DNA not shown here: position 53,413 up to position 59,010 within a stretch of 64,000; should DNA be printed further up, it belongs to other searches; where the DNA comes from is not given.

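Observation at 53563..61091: Sec-signal RHS toxin immediately downstream of a lone YjbH/GfcD-family outer-membrane barrel: possible two-gene export unit in a T6SS-less lineage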

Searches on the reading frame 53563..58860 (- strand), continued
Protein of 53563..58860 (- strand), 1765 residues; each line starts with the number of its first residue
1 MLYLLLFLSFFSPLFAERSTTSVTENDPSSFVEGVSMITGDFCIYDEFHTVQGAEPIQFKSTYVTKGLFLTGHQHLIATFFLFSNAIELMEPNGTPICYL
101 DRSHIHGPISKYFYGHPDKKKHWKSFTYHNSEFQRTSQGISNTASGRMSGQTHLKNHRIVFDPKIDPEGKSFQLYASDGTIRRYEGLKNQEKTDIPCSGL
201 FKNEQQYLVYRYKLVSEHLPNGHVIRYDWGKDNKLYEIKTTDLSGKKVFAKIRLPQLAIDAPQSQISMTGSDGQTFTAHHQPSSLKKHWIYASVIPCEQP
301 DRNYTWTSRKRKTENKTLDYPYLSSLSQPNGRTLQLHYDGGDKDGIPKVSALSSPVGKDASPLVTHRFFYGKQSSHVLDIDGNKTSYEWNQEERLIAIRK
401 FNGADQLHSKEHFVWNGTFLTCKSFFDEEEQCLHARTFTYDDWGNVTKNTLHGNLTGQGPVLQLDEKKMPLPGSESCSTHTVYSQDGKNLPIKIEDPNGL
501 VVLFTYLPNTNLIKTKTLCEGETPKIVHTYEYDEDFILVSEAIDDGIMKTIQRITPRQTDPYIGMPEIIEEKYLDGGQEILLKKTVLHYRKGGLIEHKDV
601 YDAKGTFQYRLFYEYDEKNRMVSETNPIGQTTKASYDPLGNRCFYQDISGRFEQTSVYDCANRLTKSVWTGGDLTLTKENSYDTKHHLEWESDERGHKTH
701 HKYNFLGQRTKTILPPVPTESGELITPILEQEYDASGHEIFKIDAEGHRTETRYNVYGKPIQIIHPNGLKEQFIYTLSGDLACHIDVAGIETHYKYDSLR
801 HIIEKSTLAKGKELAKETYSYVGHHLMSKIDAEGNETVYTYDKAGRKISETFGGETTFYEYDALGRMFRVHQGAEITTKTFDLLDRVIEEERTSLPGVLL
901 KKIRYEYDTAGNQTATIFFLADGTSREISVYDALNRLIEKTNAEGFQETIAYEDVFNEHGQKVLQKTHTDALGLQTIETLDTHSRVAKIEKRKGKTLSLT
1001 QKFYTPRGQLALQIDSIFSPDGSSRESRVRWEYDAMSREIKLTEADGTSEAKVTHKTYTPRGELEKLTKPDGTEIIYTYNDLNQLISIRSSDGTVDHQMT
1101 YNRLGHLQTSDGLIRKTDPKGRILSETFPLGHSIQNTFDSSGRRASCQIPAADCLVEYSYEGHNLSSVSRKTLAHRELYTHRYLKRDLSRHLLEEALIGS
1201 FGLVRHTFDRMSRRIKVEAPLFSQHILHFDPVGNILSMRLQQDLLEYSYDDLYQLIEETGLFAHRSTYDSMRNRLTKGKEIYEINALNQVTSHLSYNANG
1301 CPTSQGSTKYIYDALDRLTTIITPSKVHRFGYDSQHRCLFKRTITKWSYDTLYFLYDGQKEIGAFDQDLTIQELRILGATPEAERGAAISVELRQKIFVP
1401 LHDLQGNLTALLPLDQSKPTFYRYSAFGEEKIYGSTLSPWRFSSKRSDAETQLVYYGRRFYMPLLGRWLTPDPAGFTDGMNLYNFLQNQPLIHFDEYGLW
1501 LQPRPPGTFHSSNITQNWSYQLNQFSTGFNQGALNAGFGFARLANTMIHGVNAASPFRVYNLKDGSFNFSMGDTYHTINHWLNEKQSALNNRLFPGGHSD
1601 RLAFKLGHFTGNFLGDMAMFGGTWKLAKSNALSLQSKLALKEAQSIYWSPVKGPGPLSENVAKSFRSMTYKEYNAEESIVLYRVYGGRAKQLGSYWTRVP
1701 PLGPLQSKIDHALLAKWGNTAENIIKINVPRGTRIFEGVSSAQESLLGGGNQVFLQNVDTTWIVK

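Call 18: find_homologous_proteins(query=window:53563-58860:-, max_evalue=1e-10)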
Query window:53563-58860:- (1765 aa): 139 proteins with E <= 1e-10 among 3953 candidates; the best 120 are listed.
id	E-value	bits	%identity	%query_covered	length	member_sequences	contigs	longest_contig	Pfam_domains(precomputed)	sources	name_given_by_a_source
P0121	0.0e+0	3098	79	92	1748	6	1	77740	PF05593.20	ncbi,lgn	-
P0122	0.0e+0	2398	68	85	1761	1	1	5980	PF05593.20,PF25023.2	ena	-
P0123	0.0e+0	2022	61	85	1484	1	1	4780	PF05593.20,PF25023.2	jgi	-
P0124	0.0e+0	1998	57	87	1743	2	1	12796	PF05593.20,PF25023.2,PF15650.14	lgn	-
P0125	0.0e+0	1842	60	80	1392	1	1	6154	PF05593.20,PF25023.2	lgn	-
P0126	0.0e+0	1725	56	78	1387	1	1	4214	PF05593.20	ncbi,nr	ncbi:MAG: hypothetical protein K2X08_00925, partial [Chlamydiales bacterium]|nr:hypothetical protein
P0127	0.0e+0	1660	50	89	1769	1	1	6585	PF05593.20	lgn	-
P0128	0.0e+0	1645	52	85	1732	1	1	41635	PF05593.20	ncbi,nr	ncbi:MAG: RHS repeat-associated core domain-containing protein [Verrucomicrobia bacterium]|nr:RHS re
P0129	0.0e+0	1477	46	84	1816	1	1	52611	PF05593.20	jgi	-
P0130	0.0e+0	1474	46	86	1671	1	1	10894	PF05593.20,PF25023.2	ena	-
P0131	0.0e+0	1454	46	85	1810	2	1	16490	PF05593.20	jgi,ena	-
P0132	0.0e+0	1435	48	85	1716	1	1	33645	PF05593.20,PF25023.2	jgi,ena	-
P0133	0.0e+0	1435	46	85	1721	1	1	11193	PF05593.20,PF25023.2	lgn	-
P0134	0.0e+0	1405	44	92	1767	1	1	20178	PF05593.20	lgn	-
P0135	0.0e+0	1392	46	86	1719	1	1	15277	PF05593.20,PF25023.2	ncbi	-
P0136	0.0e+0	1390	46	85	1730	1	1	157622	PF05593.20,PF25023.2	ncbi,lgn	-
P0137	0.0e+0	1388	47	85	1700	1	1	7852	PF05593.20,PF25023.2,PF20148.5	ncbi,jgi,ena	jgi:RHS repeat-associated protein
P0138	0.0e+0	1355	46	84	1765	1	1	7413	PF05593.20,PF25023.2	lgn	-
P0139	0.0e+0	1350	46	85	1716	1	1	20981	PF05593.20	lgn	-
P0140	0.0e+0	1347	45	84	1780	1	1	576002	PF05593.20,PF25023.2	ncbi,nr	ncbi:MAG: hypothetical protein K1X28_02545 [Parachlamydiales bacterium]|nr:hypothetical protein [Par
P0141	0.0e+0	1324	46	85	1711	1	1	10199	PF05593.20,PF25023.2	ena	-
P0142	0.0e+0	1269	43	85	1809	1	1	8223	PF05593.20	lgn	-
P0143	0.0e+0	1265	44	84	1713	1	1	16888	PF05593.20,PF25023.2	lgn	-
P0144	0.0e+0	1181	46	61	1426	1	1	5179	PF05593.20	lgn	-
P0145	0.0e+0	1161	42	85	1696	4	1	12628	PF05593.20,PF25023.2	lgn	-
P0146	0.0e+0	1124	42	85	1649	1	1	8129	PF05593.20,PF25023.2,PF20148.5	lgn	-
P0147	0.0e+0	1123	42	85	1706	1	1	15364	PF05593.20,PF25023.2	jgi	jgi:RHS repeat-associated protein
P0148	0.0e+0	1108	43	85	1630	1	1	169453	PF05593.20,PF25023.2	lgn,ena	-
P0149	0.0e+0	1054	38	92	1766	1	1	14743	PF05593.20,PF25023.2,PF20148.5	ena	-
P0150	5.5e-291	987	37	92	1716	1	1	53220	PF05593.20,PF25023.2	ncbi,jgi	jgi:RHS repeat-associated protein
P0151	2.5e-285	968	36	98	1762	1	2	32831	PF05593.20,PF25023.2,PF20148.5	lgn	-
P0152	1.1e-269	916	38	85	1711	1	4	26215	PF05593.20,PF25023.2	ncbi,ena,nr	ncbi:MAG TPA: RHS repeat-associated core domain-containing protein [Chlamydiales bacterium]|nr:RHS r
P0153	2.0e-265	902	37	91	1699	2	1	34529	PF05593.20,PF25023.2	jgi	-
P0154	5.1e-249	848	36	84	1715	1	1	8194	PF05593.20,PF25023.2,PF20148.5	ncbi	ncbi:MAG: RHS repeat-associated core domain-containing protein [Chlamydiota bacterium]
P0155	1.2e-242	827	37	85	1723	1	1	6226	PF05593.20,PF25023.2,PF20148.5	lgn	-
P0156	1.5e-229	783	34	85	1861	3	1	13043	PF05593.20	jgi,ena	-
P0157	2.0e-218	746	34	87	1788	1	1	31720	PF05593.20,PF25023.2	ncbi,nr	ncbi:MAG: hypothetical protein NTX49_01065 [Chlamydiae bacterium]|nr:hypothetical protein [Chlamydio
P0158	3.2e-196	673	31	84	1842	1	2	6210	PF05593.20,PF25023.2,PF20148.5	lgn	-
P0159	6.1e-188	645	32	85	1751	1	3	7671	PF05593.20,PF25023.2,PF20148.5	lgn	-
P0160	1.1e-182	628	32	79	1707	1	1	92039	PF05593.20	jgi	jgi:RHS repeat-associated protein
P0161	6.3e-181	622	34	85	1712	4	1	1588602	PF05593.20,PF25023.2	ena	-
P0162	2.9e-178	613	32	84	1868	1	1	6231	PF05593.20,PF25023.2,PF20148.5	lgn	-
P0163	4.8e-170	586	32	78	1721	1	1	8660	PF05593.20,PF25023.2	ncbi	-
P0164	2.7e-167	577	30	85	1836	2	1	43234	PF05593.20,PF25023.2,PF20148.5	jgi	-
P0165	1.7e-165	571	31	78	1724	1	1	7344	PF05593.20,PF25023.2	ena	-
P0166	4.0e-165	570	31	77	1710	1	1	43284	PF05593.20,PF25023.2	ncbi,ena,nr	ncbi:MAG: tRNA(Glu)-specific nuclease WapA [Chlamydiae bacterium]|nr:tRNA(Glu)-specific nuclease Wap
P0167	2.8e-159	550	30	78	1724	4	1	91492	PF05593.20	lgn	-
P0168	3.6e-156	540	30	78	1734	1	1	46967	PF05593.20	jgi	jgi:RHS repeat-associated protein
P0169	4.2e-156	540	32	87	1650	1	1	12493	PF05593.20,PF25023.2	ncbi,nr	ncbi:MAG: putative deoxyribonuclease RhsB [Chlamydiae bacterium]|nr:putative deoxyribonuclease RhsB 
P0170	1.2e-155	538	30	86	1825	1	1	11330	PF05593.20,PF25023.2,PF20148.5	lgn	-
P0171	3.2e-155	537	30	84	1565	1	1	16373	PF05593.20,PF25023.2,PF20148.5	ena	-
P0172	3.3e-148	514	31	78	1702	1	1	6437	PF05593.20,PF25023.2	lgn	-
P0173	2.3e-147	511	33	67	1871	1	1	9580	PF05593.20,PF25023.2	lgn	-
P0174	1.6e-124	435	28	81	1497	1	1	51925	PF05593.20,PF25023.2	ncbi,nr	ncbi:MAG: hypothetical protein HZB76_01365 [Chlamydiae bacterium]|nr:hypothetical protein [Chlamydio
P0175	4.4e-98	347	28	84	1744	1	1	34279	PF05593.20,PF25023.2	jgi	jgi:RHS repeat-associated protein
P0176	1.5e-71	260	30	45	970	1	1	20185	PF05593.20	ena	-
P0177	5.0e-61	225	23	60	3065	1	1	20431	PF25174.2,PF05593.20,PF24517.3,PF00688.25,PF25023.2,PF20148.5,PF14411.13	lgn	-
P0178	9.3e-46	174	25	57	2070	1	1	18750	PF17789.8,PF02369.23,PF05593.20,PF25023.2,PF20148.5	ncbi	-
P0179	3.3e-45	172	24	62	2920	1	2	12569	PF12951.14,PF05593.20,PF25023.2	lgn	-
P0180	1.8e-42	163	22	73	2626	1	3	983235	PF05593.20,PF25023.2,PF02195.27,PF20148.5,PF00082.28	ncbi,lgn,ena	-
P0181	7.9e-42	161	26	44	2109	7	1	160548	PF17963.8,PF05593.20,PF25023.2,PF24908.1,PF05345.19,PF20148.5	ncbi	-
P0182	9.3e-37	144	22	57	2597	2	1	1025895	PF05593.20,PF25023.2,PF14449.12,PF20148.5,PF00082.28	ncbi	ncbi:S8 family serine peptidase, partial [Cohnella soli]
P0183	1.2e-35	140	24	42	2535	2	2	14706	PF05593.20,PF25023.2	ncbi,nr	ncbi:hypothetical protein N5C55_27255, partial [Pseudomonas otitidis]|nr:hypothetical protein [Pseud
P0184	3.9e-35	139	25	30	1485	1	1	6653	PF25174.2,PF11617.14,PF05593.20,PF25023.2,PF20148.5,PF23414.2,PF03527.21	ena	-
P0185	1.8e-31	127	23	60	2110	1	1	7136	PF15542.12,PF05593.20,PF01520.24,PF25023.2,PF20148.5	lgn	-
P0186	3.7e-31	126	23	51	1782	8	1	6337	PF05593.20,PF25023.2,PF20148.5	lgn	-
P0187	9.6e-31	124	22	57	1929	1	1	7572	PF05593.20,PF01520.24,PF25023.2,PF20148.5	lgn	-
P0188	1.5e-28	117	24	36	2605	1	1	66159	PF05593.20,PF25023.2,PF20148.5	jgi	jgi:RHS repeat-associated protein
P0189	2.7e-28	116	27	20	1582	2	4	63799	PF05593.20,PF25023.2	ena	-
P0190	7.2e-28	115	24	51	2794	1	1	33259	PF13229.13,PF00801.27,PF01833.31,PF17892.8,PF17803.8,PF25023.2,PF20148.5,PF18911.7,PF21027.4,PF22352.3,PF17963.8,PF05593.20,PF24619.2,PF16184.12,PF05048.20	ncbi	-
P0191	1.6e-27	114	22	59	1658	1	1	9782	PF05593.20,PF25023.2,PF20148.5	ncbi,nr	ncbi:MAG: hypothetical protein HY816_06235 [Candidatus Wallbacteria bacterium]|nr:hypothetical prote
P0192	2.3e-27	113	23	43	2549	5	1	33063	PF14410.13,PF05593.20,PF25023.2,PF20148.5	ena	-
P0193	1.5e-26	110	24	57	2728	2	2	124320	PF05593.20,PF25023.2,PF20148.5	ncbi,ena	-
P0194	8.7e-26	108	24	50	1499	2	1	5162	PF05593.20,PF25023.2,PF20148.5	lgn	-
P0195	1.0e-24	104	22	61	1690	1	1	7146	PF15283.13,PF08808.18,PF05593.20,PF25023.2,PF20148.5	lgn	-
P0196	3.0e-24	103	25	36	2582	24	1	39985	PF17789.8,PF22352.3,PF02369.23,PF05593.20,PF10102.15,PF25023.2,PF20148.5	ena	-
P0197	9.9e-24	101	24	50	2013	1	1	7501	PF05593.20,PF25023.2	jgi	jgi:RHS repeat-associated protein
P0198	4.3e-23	99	24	57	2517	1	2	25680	PF05593.20,PF25023.2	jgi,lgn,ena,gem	-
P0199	3.0e-22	96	23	41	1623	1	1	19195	PF17963.8,PF05593.20,PF25023.2,PF24908.1,PF05345.19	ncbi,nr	ncbi:MAG: hypothetical protein CMJ18_15125, partial [Phycisphaeraceae bacterium]|nr:hypothetical pro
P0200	2.8e-21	93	23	36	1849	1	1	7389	PF05593.20,PF25023.2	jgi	jgi:RHS repeat-associated protein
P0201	9.2e-21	91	24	49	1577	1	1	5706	PF05593.20,PF25023.2,PF20148.5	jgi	jgi:RHS repeat-associated protein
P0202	1.9e-20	90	22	46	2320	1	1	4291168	PF05593.20,PF14414.13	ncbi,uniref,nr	ncbi:putative deoxyribonuclease RhsA [Poriferisphaera corsica]|uniref:Putative deoxyribonuclease Rhs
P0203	1.7e-19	87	24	50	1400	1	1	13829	PF05593.20,PF25023.2,PF20148.5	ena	-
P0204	1.9e-19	87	23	57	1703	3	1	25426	PF05593.20,PF25023.2,PF20148.5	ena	-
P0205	1.9e-19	87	24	42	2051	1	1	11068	PF05593.20,PF25023.2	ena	-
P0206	6.2e-19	85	25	23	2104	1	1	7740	PF09479.17,PF05593.20,PF25023.2,PF20148.5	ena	-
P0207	7.3e-19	85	22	42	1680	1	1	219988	PF07591.16,PF05593.20,PF05203.22,PF25023.2,PF01079.26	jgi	jgi:RHS repeat-associated protein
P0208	1.2e-18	84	22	50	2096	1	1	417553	PF05593.20,PF25023.2,PF11721.15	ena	-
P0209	3.0e-18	83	23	30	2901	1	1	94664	PF07081.19,PF07953.21,PF01833.31,PF05593.20,PF13385.14,PF10102.15,PF25023.2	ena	-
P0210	3.8e-18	82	26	50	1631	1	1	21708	PF05593.20,PF25023.2,PF20148.5,PF03527.21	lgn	-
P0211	7.8e-18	81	22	50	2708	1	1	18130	PF07591.16,PF05593.20,PF13385.14,PF25023.2,PF02210.32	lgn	-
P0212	1.8e-17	80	23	37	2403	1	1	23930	PF23389.2,PF05593.20,PF25023.2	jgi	jgi:RHS repeat-associated protein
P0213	4.8e-17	79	24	19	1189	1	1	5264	PF05593.20,PF25023.2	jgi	jgi:RHS repeat-associated protein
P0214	4.8e-17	79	24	42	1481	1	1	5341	PF05593.20,PF25023.2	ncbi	-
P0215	7.8e-17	78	22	51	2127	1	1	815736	PF05593.20,PF13385.14,PF25023.2,PF02210.32,PF00054.31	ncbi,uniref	ncbi:LamG-like jellyroll fold domain-containing protein [Actinocorallia sp. B10E7]|uniref:LamG-like 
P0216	1.4e-16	77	23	61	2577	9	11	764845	PF05593.20,PF25023.2,PF20148.5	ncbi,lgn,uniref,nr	ncbi:RHS repeat-associated core domain-containing protein [Clostridium botulinum]|uniref:RHS repeat-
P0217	3.4e-16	76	22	68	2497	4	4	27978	PF05593.20,PF25023.2,PF20148.5,PF01841.26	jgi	-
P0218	5.2e-16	75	23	44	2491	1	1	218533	PF05593.20,PF25023.2,PF20148.5,PF01841.26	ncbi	ncbi:RHS repeat-associated core domain-containing protein [Thiobacillus sp.]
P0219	1.5e-15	74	25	17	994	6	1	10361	PF05593.20,PF25023.2,PF03527.21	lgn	-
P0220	1.5e-15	74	23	61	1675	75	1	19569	PF05593.20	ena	-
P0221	2.0e-15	73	23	57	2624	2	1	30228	PF05593.20,PF25023.2,PF20148.5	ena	-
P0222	2.0e-15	73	23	44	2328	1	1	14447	PF21111.4,PF05593.20,PF25023.2,PF01841.26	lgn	-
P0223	4.0e-15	72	26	33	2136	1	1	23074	PF05593.20,PF25023.2,PF11721.15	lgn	-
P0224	6.0e-15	72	22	54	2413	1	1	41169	PF13229.13,PF21027.4,PF22352.3,PF00801.27,PF17963.8,PF05593.20,PF25023.2,PF05345.19,PF05048.20,PF18911.7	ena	-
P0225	6.8e-15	72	23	49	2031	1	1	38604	PF05593.20,PF25023.2,PF20148.5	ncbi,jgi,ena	jgi:RHS repeat-associated protein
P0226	1.1e-14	71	22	46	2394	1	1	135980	PF07591.16,PF01833.31,PF05593.20,PF05203.22,PF25023.2,PF01079.26,PF20148.5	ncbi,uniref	ncbi:RHS repeat-associated core domain-containing protein [Streptomyces werraensis]|uniref:RHS repea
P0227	1.2e-14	71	24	47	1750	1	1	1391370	PF05593.20,PF25023.2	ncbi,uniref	ncbi:RHS repeat-associated core domain-containing protein [Tumebacillus lipolyticus]|uniref:RHS repe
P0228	1.5e-14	71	23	58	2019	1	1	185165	PF05593.20,PF25023.2,PF20148.5,PF01841.26,PF03527.21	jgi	jgi:RHS repeat-associated protein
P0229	6.9e-14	68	24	37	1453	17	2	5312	PF05593.20,PF25023.2,PF20148.5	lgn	-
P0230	8.2e-14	68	24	43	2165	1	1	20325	PF07591.16,PF05593.20,PF21431.4,PF25023.2,PF13620.13,PF01079.26,PF20148.5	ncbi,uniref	ncbi:RHS repeat-associated core domain-containing protein [Actinoplanes sp. NPDC051851]|uniref:RHS r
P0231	8.5e-14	68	24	44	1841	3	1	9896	PF05593.20,PF25023.2,PF20148.5,PF03527.21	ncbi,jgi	-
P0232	8.6e-14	68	23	54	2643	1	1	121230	PF00801.27,PF17892.8,PF00052.25,PF25023.2,PF13620.13,PF02010.22,PF18911.7,PF21027.4,PF13715.13,PF22352.3,PF17963.8,PF05593.20,PF05345.19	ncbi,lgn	ncbi:MAG: PKD domain-containing protein [Pseudomonadota bacterium]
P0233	1.3e-13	67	23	44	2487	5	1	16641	PF14040.12,PF05593.20,PF25023.2,PF20148.5,PF01841.26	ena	-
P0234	1.6e-13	67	22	48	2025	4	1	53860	PF05593.20,PF25023.2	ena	-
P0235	1.9e-13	67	32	8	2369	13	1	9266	PF12256.15,PF18807.7,PF05593.20,PF12255.14,PF13517.13,PF03534.19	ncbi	-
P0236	5.2e-13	65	29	15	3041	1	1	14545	PF12930.13,PF05593.20,PF25023.2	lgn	-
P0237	6.6e-13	65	22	51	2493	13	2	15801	PF14412.13,PF05593.20,PF25023.2,PF20148.5,PF01841.26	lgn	-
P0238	8.5e-13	65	22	53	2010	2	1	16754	PF05593.20,PF25023.2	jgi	-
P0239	1.1e-12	64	23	34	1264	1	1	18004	PF05593.20,PF25023.2,PF20148.5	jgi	-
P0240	2.3e-12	63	24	38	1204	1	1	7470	PF05593.20,PF25023.2,PF20148.5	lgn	-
